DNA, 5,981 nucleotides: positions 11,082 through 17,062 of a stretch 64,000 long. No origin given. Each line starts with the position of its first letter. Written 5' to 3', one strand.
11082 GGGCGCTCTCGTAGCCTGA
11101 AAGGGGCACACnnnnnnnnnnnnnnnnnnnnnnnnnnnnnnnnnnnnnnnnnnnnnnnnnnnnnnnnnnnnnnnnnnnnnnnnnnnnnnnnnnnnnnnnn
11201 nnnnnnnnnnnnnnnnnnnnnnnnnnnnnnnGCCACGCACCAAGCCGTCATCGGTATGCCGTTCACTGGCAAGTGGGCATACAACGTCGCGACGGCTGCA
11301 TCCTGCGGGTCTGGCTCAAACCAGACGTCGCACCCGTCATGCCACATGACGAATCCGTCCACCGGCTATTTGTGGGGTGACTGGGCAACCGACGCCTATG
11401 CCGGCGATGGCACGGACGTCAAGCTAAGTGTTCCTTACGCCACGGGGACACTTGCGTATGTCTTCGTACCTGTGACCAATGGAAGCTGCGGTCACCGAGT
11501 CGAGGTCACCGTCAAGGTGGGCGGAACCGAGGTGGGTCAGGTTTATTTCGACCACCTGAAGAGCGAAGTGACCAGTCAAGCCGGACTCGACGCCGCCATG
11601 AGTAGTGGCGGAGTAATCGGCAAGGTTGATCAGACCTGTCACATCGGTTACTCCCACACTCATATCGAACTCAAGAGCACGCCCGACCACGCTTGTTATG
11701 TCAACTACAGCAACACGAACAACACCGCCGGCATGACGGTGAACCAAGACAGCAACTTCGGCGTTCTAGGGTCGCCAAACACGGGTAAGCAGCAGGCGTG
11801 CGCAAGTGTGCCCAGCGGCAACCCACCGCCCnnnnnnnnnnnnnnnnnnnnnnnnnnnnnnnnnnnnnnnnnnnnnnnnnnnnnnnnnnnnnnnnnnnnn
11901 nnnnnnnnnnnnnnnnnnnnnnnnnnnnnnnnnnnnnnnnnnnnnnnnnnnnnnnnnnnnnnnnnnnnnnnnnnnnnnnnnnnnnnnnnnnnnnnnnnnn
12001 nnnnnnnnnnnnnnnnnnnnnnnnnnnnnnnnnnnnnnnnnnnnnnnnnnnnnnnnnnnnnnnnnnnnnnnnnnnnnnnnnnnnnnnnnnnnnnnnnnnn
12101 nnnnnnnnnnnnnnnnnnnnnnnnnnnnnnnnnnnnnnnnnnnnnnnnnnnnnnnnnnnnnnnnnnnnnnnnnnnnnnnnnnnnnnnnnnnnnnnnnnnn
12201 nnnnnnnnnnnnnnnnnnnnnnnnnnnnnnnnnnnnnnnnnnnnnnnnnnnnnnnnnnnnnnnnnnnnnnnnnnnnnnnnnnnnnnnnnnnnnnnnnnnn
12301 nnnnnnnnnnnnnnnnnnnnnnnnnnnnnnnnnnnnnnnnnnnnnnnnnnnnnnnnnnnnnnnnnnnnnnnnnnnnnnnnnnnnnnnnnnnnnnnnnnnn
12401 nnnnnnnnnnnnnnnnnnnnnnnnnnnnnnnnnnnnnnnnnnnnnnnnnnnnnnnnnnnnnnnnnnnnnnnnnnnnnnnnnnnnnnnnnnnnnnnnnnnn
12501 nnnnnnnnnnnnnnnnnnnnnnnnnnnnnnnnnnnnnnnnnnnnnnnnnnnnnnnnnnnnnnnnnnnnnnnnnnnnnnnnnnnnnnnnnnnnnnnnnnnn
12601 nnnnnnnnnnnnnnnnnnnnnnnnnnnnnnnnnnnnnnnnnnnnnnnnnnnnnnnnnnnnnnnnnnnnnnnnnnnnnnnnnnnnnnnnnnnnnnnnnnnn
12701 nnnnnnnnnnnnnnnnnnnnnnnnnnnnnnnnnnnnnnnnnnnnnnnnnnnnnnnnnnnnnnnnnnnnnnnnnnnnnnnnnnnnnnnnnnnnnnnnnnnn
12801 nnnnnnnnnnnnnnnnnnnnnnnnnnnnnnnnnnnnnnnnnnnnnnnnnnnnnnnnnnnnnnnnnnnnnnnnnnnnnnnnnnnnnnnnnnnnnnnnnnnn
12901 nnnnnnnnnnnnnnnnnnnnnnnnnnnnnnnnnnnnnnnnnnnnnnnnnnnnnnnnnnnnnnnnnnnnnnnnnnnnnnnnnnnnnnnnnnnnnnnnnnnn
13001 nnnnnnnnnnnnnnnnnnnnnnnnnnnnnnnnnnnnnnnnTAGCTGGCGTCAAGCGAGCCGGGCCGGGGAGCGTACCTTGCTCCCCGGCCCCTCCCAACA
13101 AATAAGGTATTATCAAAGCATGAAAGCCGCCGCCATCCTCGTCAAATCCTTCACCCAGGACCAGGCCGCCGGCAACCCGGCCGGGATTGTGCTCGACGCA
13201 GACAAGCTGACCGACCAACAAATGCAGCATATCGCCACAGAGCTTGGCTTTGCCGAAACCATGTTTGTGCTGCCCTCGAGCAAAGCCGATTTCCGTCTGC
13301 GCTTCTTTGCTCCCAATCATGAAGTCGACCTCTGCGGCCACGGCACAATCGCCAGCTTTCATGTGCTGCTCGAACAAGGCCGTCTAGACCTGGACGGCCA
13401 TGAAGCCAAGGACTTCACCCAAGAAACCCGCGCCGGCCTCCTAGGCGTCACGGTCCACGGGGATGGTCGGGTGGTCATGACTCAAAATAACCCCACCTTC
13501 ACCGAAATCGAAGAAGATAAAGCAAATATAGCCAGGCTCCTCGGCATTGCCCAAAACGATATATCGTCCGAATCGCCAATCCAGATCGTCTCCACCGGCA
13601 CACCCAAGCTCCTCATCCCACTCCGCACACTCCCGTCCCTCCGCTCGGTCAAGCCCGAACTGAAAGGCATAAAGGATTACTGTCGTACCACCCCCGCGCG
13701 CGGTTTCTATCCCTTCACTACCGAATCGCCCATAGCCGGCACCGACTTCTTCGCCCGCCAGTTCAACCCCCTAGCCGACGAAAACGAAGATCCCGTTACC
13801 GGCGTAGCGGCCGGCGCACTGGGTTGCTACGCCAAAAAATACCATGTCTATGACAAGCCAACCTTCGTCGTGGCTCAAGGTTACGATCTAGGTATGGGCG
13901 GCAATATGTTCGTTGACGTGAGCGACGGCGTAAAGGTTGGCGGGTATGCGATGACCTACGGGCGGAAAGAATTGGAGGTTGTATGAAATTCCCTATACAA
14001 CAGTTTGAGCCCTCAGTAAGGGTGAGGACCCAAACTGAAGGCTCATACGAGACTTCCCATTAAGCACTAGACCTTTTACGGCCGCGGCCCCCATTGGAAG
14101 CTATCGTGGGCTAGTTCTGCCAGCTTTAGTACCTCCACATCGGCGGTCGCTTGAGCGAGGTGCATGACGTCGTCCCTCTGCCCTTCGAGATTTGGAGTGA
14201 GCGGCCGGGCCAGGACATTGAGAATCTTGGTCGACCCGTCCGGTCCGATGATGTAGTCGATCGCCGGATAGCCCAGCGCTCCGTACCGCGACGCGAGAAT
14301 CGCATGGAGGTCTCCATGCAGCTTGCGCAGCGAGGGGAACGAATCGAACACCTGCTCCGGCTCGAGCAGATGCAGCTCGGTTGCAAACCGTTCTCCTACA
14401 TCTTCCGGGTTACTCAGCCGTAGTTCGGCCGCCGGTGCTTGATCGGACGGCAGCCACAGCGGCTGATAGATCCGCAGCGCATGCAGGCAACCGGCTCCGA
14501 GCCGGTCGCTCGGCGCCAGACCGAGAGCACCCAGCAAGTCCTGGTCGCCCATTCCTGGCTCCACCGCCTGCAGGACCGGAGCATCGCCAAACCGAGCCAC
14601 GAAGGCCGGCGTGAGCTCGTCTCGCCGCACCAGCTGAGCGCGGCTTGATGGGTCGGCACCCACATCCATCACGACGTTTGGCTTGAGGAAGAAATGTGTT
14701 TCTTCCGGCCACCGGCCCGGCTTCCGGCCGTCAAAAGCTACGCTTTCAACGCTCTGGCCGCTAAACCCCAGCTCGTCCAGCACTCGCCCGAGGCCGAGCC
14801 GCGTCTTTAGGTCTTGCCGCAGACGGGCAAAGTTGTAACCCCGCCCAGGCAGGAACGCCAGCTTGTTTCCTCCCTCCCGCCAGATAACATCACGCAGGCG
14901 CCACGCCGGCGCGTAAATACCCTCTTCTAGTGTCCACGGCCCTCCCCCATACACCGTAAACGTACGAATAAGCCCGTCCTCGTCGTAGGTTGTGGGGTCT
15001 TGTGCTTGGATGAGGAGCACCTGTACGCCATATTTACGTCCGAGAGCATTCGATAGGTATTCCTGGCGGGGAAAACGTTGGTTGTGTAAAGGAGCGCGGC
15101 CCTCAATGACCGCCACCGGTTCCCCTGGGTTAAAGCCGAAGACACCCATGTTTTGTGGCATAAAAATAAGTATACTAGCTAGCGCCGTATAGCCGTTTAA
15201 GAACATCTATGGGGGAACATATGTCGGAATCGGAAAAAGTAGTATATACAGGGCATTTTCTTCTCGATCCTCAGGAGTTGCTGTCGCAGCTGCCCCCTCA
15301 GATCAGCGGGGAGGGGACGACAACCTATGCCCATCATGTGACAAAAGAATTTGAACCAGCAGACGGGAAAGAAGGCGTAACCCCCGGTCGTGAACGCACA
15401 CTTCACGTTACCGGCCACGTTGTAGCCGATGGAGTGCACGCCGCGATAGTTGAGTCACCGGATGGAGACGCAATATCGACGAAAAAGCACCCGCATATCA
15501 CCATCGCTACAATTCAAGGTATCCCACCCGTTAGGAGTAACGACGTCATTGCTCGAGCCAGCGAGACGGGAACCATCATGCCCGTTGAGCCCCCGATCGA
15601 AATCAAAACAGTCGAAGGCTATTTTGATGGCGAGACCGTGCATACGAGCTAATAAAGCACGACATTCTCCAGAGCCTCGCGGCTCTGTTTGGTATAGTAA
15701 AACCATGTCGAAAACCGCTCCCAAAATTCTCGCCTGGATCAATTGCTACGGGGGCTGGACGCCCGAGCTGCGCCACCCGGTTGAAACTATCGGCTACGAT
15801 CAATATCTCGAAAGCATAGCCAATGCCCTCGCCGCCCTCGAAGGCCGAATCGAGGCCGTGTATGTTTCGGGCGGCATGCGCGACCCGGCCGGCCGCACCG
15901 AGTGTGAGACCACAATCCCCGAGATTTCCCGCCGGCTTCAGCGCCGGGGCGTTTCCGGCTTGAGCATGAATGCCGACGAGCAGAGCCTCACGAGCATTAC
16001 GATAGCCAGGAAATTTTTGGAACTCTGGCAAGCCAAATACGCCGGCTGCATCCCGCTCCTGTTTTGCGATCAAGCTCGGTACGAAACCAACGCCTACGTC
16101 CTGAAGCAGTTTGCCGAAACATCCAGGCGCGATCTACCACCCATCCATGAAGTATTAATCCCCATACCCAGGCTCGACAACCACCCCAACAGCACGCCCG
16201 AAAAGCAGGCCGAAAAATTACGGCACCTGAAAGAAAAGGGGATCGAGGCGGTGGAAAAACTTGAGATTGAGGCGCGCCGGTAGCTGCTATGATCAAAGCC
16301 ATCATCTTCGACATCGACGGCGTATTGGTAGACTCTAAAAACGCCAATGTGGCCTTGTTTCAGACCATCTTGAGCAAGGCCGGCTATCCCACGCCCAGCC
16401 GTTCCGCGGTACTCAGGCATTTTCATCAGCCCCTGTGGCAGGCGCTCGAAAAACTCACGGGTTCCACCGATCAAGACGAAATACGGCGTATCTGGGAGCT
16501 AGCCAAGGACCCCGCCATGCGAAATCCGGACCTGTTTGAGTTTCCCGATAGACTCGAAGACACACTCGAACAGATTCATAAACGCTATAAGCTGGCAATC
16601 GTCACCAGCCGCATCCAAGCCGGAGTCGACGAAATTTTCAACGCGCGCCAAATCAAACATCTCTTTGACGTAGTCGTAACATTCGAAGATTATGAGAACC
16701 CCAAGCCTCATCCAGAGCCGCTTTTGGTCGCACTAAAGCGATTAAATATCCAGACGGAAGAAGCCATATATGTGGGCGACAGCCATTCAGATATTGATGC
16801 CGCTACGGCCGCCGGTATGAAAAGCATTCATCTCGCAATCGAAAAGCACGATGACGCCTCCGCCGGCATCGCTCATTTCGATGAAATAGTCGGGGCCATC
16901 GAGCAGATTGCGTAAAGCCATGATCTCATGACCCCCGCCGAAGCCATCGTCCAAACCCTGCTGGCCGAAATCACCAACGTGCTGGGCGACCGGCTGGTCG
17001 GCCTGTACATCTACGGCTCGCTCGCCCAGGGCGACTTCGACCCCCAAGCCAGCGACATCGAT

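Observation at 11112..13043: Large secreted protein combining an M23-like domain, thrombospondin-type-3 calcium-binding repeats and a seven-bladed FG-GAP propeller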

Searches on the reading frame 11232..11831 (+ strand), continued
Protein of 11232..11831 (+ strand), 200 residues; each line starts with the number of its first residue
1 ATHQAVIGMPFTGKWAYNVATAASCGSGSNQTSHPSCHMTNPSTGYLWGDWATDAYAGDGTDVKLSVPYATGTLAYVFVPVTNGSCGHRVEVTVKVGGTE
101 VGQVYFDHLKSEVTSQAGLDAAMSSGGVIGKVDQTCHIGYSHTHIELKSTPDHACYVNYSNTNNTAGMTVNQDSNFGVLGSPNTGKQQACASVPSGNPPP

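Call 54: find_related_loci(query=A2, collection=genome_contigs, flank=4000)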
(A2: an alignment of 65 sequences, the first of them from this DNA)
Query A2 (200 aa) in genome_contigs; peptide patterns used: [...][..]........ (x = any residue, [..] = any of these).
51 stretches matched a pattern; 20 encode a relative of the query (tblastn E <= 1e-3); 20 distinct loci.
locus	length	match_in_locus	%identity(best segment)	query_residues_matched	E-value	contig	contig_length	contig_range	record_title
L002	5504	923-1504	43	1-199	6e-42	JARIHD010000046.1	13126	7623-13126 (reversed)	MAG: Candidatus Saccharibacteria bacterium isolate CullarsAll.DT.09 k141_177857, whole genome shotgun sequence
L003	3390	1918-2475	45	4-200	7e-41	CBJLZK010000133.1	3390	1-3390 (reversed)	MAG TPA_asm: uncultured bacterium isolate SRR27822709_concoct_53 genome assembly, contig: ERZ27339097.15271, whole genom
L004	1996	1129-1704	44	1-194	7e-38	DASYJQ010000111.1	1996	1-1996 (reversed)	MAG TPA_asm: Candidatus Saccharimonadales bacterium isolate SMAG_U4299 k141_958206, whole genome shotgun sequence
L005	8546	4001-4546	44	4-200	1e-37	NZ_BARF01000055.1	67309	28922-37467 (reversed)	Streptomyces prunicolor NBRC 13075, whole genome shotgun sequence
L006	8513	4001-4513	39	4-191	8e-34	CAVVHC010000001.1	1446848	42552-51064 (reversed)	MAG: uncultured Actinomycetota bacterium isolate MFD01721.bin.1.306 genome assembly, contig: contig_13878, whole genome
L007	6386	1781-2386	39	6-199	1e-30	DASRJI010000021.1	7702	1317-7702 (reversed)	MAG TPA_asm: Acidimicrobiales bacterium isolate SMAG_U10132 k141_2855001, whole genome shotgun sequence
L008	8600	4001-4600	34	2-197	2e-28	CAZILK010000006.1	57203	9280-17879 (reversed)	MAG TPA_asm: uncultured Candidatus Saccharibacteria bacterium isolate SRP342105_co1_447 genome assembly, contig: NODE_68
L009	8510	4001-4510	39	7-194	2e-28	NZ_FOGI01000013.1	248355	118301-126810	Actinokineospora terrae strain DSM 44260, whole genome shotgun sequence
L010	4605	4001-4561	35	7-200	1e-27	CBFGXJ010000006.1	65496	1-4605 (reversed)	MAG TPA_asm: uncultured bacterium isolate SRR32277390_binner123_Refined_3 genome assembly, contig: ERZ27245939.37, whole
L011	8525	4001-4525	37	3-192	1e-26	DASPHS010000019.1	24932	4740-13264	MAG TPA_asm: Candidatus Saccharimonadales bacterium isolate SMAG_U11962 k141_104818, whole genome shotgun sequence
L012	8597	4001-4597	38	1-200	6e-26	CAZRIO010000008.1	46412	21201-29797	MAG TPA_asm: uncultured Candidatus Saccharibacteria bacterium isolate SRP200132_co1_783 genome assembly, contig: NODE_12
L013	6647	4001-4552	33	4-191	2e-24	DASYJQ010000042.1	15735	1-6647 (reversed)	MAG TPA_asm: Candidatus Saccharimonadales bacterium isolate SMAG_U4299 k141_927281, whole genome shotgun sequence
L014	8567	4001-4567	33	4-194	8e-24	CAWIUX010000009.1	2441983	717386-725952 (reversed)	MAG: uncultured Actinomycetes bacterium isolate MFD01561.bin.2.29 genome assembly, contig: contig_674, whole genome shot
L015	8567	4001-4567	33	5-194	6e-23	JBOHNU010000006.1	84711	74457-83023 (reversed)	MAG: Candidatus Saccharimonadales bacterium isolate SD8029_maxbin2.bin.13 NODE_22_length_84711_cov_2.843611, whole genom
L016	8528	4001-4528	38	1-191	7e-22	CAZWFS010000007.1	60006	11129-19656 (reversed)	MAG TPA_asm: uncultured Candidatus Saccharibacteria bacterium isolate binchicken_co174_48 genome assembly, contig: NODE_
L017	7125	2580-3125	37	4-191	1e-33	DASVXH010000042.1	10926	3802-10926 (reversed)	MAG TPA_asm: Candidatus Saccharimonadales bacterium isolate SMAG_U2570 k141_49131, whole genome shotgun sequence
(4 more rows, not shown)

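Call 61: search_protein_families(library=pfam, proteins=[L002:770-2674:+, L008:3857-5467:+, L011:3815-5284:+, L012:3842-5578:+, L013:3797-5467:+, L015:4001-6001:+, L016:3905-5593:+, L017:2385-4334:+, L005:3764-5584:+, L009:3902-5383:+], max_evalue=0.01)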
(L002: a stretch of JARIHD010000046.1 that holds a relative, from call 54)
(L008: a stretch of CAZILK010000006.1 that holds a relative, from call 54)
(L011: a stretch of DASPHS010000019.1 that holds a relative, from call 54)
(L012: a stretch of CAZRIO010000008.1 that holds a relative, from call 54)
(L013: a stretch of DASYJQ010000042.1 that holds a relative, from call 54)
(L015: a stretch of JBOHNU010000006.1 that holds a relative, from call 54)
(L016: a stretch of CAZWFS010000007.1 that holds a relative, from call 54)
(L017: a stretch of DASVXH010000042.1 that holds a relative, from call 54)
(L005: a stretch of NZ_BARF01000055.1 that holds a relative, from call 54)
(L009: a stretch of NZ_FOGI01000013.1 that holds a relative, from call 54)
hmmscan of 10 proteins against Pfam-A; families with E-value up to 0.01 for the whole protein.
L002:770-2674:+ (635 aa): 0 families

L008:3857-5467:+ (537 aa): 0 families

L011:3815-5284:+ (490 aa): 0 families

L012:3842-5578:+ (579 aa): 1 family
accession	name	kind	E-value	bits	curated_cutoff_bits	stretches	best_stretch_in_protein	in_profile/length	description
PF24634.1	DUF7631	-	0.0065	17.4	27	0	347-367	29-49/50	Domain of unknown function (DUF7631)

L013:3797-5467:+ (557 aa): 0 families

L015:4001-6001:+ (667 aa): 0 families

L016:3905-5593:+ (563 aa): 1 family
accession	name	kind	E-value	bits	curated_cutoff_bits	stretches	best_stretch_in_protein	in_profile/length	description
PF07938.18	Fungal_lectin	-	6.9e-08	32.7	25.3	2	276-531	7-267/299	Fungal fucose-specific lectin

L017:2385-4334:+ (650 aa): 2 families
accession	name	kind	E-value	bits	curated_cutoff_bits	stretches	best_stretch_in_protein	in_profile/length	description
PF01839.29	FG-GAP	-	7.5e-17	61.3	22.1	2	410-434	5-31/37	FG-GAP repeat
PF13517.12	FG-GAP_3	-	6.7e-16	59.1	26.9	3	293-364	1-61/61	FG-GAP-like repeat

L005:3764-5584:+ (607 aa): 1 family
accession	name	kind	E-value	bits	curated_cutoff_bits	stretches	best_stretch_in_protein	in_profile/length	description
PF13517.12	FG-GAP_3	-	0.00076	20.5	26.9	0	332-366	12-45/61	FG-GAP-like repeat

L009:3902-5383:+ (494 aa): 2 families
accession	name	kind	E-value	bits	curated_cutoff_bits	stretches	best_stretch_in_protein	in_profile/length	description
PF03984.19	DUF346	-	2.9e-16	59.4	22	4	320-356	4-38/39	Repeat of unknown function (DUF346)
PF01551.29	Peptidase_M23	-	0.0078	16.8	28.7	1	70-165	3-92/96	Peptidase family M23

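Call 67: find_encoding_contigs(protein=P0005, flank=6000, max_places=4)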
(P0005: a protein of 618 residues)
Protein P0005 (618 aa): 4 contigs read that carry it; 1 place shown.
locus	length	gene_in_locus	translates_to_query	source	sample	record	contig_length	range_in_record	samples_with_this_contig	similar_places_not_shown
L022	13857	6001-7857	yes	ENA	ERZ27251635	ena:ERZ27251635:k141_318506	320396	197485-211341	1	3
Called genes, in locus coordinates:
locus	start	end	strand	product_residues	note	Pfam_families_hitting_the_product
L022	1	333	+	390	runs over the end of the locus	PF23446:LysM1_NFP_LYK (faint), PF23462:LysM3_NFP (faint), PF23473:LysM3_LYK4_5 (faint), PF01476:LysM, PF23577:LysM_RLK (faint), PF01476:LysM (weak), PF05257:CHAP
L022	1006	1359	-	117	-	-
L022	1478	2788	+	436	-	PF01018:GTP1_OBG, PF01926:MMR_HSR1, PF02421:FeoB_N, PF09269:DUF1967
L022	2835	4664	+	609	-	PF00664:ABC_membrane, PF00005:ABC_tran, PF02463:SMC_N (weak)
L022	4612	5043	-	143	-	-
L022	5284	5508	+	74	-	PF21748:UPF0150 (weak), PF15919:HicB_lk_antitox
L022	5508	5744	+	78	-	PF07927:HicA_toxin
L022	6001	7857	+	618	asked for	PF01839:FG-GAP (faint), PF13517:FG-GAP_3 (weak)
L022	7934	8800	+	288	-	PF02567:PhzC-PhzF, PF01678:DAP_epimerase (weak), PF05544:Pro_racemase (weak)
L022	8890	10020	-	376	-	-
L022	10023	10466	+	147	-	-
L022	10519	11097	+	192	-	-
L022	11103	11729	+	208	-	PF00702:Hydrolase, PF12710:HAD (weak), PF13419:HAD_2, PF13242:Hydrolase_like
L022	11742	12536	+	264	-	PF13427:AadA_C (weak)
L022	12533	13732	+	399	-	PF08240:ADH_N, PF00107:ADH_zinc_N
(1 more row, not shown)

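Call 75: search_dna_similar(query=window:11232-11831:+, collection=phages, mode=protein, max_evalue=1, max_rows=10)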
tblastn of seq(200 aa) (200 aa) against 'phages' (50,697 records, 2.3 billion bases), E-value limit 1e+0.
No match.

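Call 76: search_dna_similar(query=window:11232-11831:+, collection=plasmids, mode=protein, max_evalue=0.001, max_rows=12)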
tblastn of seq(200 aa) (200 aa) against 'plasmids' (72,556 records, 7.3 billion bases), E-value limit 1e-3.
No match.

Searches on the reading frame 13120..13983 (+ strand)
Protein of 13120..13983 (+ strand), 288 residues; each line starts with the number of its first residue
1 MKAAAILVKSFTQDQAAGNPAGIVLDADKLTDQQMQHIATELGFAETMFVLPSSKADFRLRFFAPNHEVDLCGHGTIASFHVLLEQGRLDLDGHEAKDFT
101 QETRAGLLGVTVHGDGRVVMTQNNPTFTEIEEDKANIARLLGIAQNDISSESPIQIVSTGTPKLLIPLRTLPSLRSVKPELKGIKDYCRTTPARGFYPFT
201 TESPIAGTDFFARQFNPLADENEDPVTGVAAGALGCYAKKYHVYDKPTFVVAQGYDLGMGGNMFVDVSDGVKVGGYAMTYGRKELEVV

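Call 41: search_protein_families(library=pfam, proteins=[window:13120-13983:+], max_evalue=0.001)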
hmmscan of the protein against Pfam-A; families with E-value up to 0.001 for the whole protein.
window:13120-13983:+ (288 aa): 3 families
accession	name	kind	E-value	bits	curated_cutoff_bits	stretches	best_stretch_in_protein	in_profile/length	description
PF02567.21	PhzC-PhzF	-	8.3e-61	206.4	27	1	8-278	1-276/281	Phenazine biosynthesis-like protein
PF01678.24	DAP_epimerase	-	1e-06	29.3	34.7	1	24-121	14-115/121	Diaminopimelate epimerase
PF05544.16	Pro_racemase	-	1.3e-06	28.2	27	1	55-148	66-160/325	Proline racemase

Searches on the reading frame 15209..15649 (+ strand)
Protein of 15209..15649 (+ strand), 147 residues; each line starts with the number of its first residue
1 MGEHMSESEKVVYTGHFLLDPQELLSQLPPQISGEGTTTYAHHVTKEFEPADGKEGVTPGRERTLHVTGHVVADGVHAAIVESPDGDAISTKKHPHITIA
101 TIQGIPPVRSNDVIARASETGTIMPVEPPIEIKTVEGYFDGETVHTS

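Call 41: search_protein_families(library=pfam, proteins=[window:15209-15649:+], max_evalue=0.001)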
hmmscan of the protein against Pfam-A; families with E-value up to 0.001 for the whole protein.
window:15209-15649:+ (147 aa): 1 family
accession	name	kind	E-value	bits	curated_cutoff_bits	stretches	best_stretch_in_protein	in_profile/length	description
PF08302.16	tRNA_lig_CPD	-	0.00073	19.5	23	1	74-122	175-225/250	Fungal tRNA ligase phosphodiesterase domain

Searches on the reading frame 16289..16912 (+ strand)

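Call 41: search_protein_families(library=pfam, proteins=[window:16289-16912:+], max_evalue=0.001)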
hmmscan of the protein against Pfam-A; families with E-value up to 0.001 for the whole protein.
window:16289-16912:+ (208 aa): 4 families
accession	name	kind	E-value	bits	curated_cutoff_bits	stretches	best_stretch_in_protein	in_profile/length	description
PF13419.12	HAD_2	-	1.6e-43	149.3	23.8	1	5-180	1-176/178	Haloacid dehalogenase-like hydrolase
PF00702.32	Hydrolase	-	9.4e-24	85.3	26.4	1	2-176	1-191/191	haloacid dehalogenase-like hydrolase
PF13242.12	Hydrolase_like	-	4.4e-10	39.8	22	1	139-191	4-57/75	HAD-hyrolase-like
PF12710.13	HAD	-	5.3e-07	30.7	27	1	5-172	1-188/189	haloacid dehalogenase-like hydrolase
